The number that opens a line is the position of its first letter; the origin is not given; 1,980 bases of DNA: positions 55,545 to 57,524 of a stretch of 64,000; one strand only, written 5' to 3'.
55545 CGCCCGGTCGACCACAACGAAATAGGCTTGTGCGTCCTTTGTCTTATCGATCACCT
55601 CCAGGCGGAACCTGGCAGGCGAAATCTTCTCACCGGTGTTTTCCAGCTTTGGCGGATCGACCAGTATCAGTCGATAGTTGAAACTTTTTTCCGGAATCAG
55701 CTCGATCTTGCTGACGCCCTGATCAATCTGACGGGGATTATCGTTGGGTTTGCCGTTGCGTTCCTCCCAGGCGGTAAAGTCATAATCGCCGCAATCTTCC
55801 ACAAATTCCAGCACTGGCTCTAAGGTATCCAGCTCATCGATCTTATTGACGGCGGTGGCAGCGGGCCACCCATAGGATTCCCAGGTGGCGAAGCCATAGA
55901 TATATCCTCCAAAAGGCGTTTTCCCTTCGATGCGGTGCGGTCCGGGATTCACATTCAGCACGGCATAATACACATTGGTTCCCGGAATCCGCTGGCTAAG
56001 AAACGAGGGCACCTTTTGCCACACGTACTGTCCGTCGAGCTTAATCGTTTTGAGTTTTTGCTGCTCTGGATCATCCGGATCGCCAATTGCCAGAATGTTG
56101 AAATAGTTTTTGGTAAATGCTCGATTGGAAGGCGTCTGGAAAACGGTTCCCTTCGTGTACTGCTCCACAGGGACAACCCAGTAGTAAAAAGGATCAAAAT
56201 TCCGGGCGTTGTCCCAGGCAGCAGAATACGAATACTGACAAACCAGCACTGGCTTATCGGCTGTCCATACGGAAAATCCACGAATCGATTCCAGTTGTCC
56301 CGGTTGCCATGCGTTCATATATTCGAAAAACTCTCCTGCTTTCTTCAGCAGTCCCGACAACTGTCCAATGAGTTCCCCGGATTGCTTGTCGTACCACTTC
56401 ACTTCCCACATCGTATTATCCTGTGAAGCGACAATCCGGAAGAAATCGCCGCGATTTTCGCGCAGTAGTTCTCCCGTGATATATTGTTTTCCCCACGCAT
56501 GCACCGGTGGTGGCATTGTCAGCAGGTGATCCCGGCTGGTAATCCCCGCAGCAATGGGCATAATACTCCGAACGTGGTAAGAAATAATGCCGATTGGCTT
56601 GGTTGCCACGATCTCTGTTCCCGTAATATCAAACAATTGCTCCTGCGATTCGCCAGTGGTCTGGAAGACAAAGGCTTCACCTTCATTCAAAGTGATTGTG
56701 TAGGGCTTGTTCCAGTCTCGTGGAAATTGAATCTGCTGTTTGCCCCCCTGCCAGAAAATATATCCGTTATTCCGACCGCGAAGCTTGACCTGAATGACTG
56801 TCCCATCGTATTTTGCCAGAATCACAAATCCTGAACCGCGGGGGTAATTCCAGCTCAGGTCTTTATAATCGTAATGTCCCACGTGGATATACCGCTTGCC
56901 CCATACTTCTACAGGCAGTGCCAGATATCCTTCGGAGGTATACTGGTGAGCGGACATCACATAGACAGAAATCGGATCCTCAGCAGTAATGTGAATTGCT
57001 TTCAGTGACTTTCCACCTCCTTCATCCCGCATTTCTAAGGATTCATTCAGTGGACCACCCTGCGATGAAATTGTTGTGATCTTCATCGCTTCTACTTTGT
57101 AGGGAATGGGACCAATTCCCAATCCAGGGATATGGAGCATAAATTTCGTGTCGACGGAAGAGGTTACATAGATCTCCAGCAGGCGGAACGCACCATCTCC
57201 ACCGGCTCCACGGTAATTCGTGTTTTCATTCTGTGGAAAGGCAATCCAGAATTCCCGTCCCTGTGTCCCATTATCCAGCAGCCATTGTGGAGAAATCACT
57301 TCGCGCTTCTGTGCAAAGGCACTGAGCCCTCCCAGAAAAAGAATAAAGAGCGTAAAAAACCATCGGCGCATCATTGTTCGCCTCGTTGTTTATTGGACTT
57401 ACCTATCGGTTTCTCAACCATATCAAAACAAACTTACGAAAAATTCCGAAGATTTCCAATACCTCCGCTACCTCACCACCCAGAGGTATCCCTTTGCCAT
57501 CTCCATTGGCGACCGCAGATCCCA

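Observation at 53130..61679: Tandem pair of ~1400-aa secreted proteins, both with T9SS C-terminal sorting domains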

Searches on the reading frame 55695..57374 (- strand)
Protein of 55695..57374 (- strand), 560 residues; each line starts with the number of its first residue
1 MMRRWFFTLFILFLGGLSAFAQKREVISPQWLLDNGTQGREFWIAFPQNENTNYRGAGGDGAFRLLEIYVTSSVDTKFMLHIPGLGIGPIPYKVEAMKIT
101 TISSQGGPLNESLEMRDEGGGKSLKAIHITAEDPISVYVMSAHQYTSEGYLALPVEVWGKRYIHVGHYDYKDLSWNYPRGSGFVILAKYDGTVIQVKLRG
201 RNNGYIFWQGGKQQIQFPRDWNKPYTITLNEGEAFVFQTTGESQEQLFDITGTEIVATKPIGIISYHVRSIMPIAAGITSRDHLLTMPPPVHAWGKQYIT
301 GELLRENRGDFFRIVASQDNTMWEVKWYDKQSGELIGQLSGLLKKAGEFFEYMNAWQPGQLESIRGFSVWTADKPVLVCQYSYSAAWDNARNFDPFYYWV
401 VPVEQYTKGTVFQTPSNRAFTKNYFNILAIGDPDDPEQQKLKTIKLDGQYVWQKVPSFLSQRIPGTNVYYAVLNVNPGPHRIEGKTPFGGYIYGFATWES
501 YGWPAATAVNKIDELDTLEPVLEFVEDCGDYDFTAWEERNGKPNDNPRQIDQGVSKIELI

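Call 60: predict_structure(alignment_id=A5)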
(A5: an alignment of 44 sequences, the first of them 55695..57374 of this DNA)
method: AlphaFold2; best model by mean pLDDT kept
length: 560 residues; sequences in the alignment: 44
mean_pLDDT: 83.5   pTM: 0.83
mean pLDDT of the five models: 83.5, 81.2, 80.6, 79.3, 78.9
residues with pLDDT >= 90: 264; 70-90: 191; 50-70: 85; < 50: 20
segments of 3 or more residues with pLDDT < 50: 21-26, 28-30, 57-61, 556-560
pLDDT, mean of each block of 10 residues (from residue 1): 79 73 48 67 95 60 80 88 94 87 87 87 96 90 87 93 92 80 96 95 84 80 89 94 75 96 94 72 92 96 80 95 96 93 95 65 87 97 71 84 90 80 92 91 94 94 94 89 90 84 85 56 66 60 57 49
secondary structure, 60 per line:
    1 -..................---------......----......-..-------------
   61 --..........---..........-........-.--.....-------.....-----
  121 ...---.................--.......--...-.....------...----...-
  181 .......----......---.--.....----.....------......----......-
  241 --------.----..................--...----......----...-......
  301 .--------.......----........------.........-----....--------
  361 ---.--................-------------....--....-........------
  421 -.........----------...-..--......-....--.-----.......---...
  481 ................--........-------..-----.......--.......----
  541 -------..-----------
elements in order: H2-19 H29-34 E39-44 E63-72 E76-82 E87-94 E99-103 E121-123 E127-143 E146-152 E159-163 E170-172 E177-179 E181-187 E192-197 E204-208 E213-217 E224-229 E234-239 E254-271 E281-286 E295-301 E310-316 E321-328 E335-343 E349-352 E367-382 E396-399 E407-414 E422-430 H451-454 H456-459 E468-474 E478-496 E499-506 E521-527 E530-536

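Call 64: fold_search(model_id=the predicted structure, library=pdb)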
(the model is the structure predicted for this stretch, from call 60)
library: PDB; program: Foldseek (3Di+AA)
matches with E <= 10: 848; with E <= 0.001: 4
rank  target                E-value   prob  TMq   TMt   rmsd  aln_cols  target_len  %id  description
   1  8v29_C                3.5e-05  0.51  0.11  0.09  33.1       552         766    8  Cryo-EM structure of human type I OSM receptor complex: model for full extracellular assembly (released 2024-11-20)
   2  5t9a_A                6.3e-04  0.28  0.10  0.08  17.9       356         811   10  Crystal structure of BuGH2Cwt (released 2017-09-13)
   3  6h03_A                7.4e-04  0.11  0.09  0.06  24.1       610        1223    8  OPEN CONFORMATION OF THE MEMBRANE ATTACK COMPLEX (released 2018-12-19)
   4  4zkq_A                7.8e-04  0.28  0.13  0.16  20.2       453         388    9  Viral chemokine binding protein R17 encoded by rodent gammaherpesvirus Peru ( RHVP) (released 2015-11-18)
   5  5t9a_B                1.1e-03  0.23  0.11  0.09  19.6       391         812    9  Crystal structure of BuGH2Cwt (released 2017-09-13)
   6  8b0g_A                1.1e-03  0.09  0.09  0.06  23.2       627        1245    8  2C9, C5b9-CD59 structure (released 2023-02-22)
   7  3cu7_B                1.4e-03  0.12  0.11  0.06  22.5       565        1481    9  Human Complement Component 5 (released 2008-06-10)
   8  3cu7_A                1.6e-03  0.11  0.11  0.06  22.3       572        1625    9  Human Complement Component 5 (released 2008-06-10)
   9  5i5k_A                1.7e-03  0.06  0.08  0.04  24.2       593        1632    9  Structure of complement C5 in complex with eculizumab (released 2016-03-16)
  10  4zlt_B                2.3e-03  0.10  0.09  0.11  20.5       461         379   10  Crystal structure of viral chemokine binding protein R17 in complex with CCL3 (released 2015-11-18)
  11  5i5k_B                2.3e-03  0.06  0.07  0.04  24.5       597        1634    9  Structure of complement C5 in complex with eculizumab (released 2016-03-16)
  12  9fx3_A                2.5e-03  0.12  0.12  0.07  24.6       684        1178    9  Structure of active human CD109 (released 2025-03-19)
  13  7rsk_A                3.9e-03  0.15  0.10  0.08  19.6       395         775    8  The crystal structure from microfluidic crystals of glycosyl hydrolase family 2 (GH2) member from Bacteroides cellulos (released 2021-08-25)
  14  6hpd                  3.9e-03  0.14  0.10  0.07  19.1       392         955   10  The structure of a beta-glucuronidase from glycoside hydrolase family 2 (released 2019-07-24)
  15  9qk2_F                4.1e-03  0.11  0.11  0.10  27.0       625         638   10  Structure of the Complement classical and lectin pathway C3 convertase in complex with substrate C3 (released 2025-12-24)
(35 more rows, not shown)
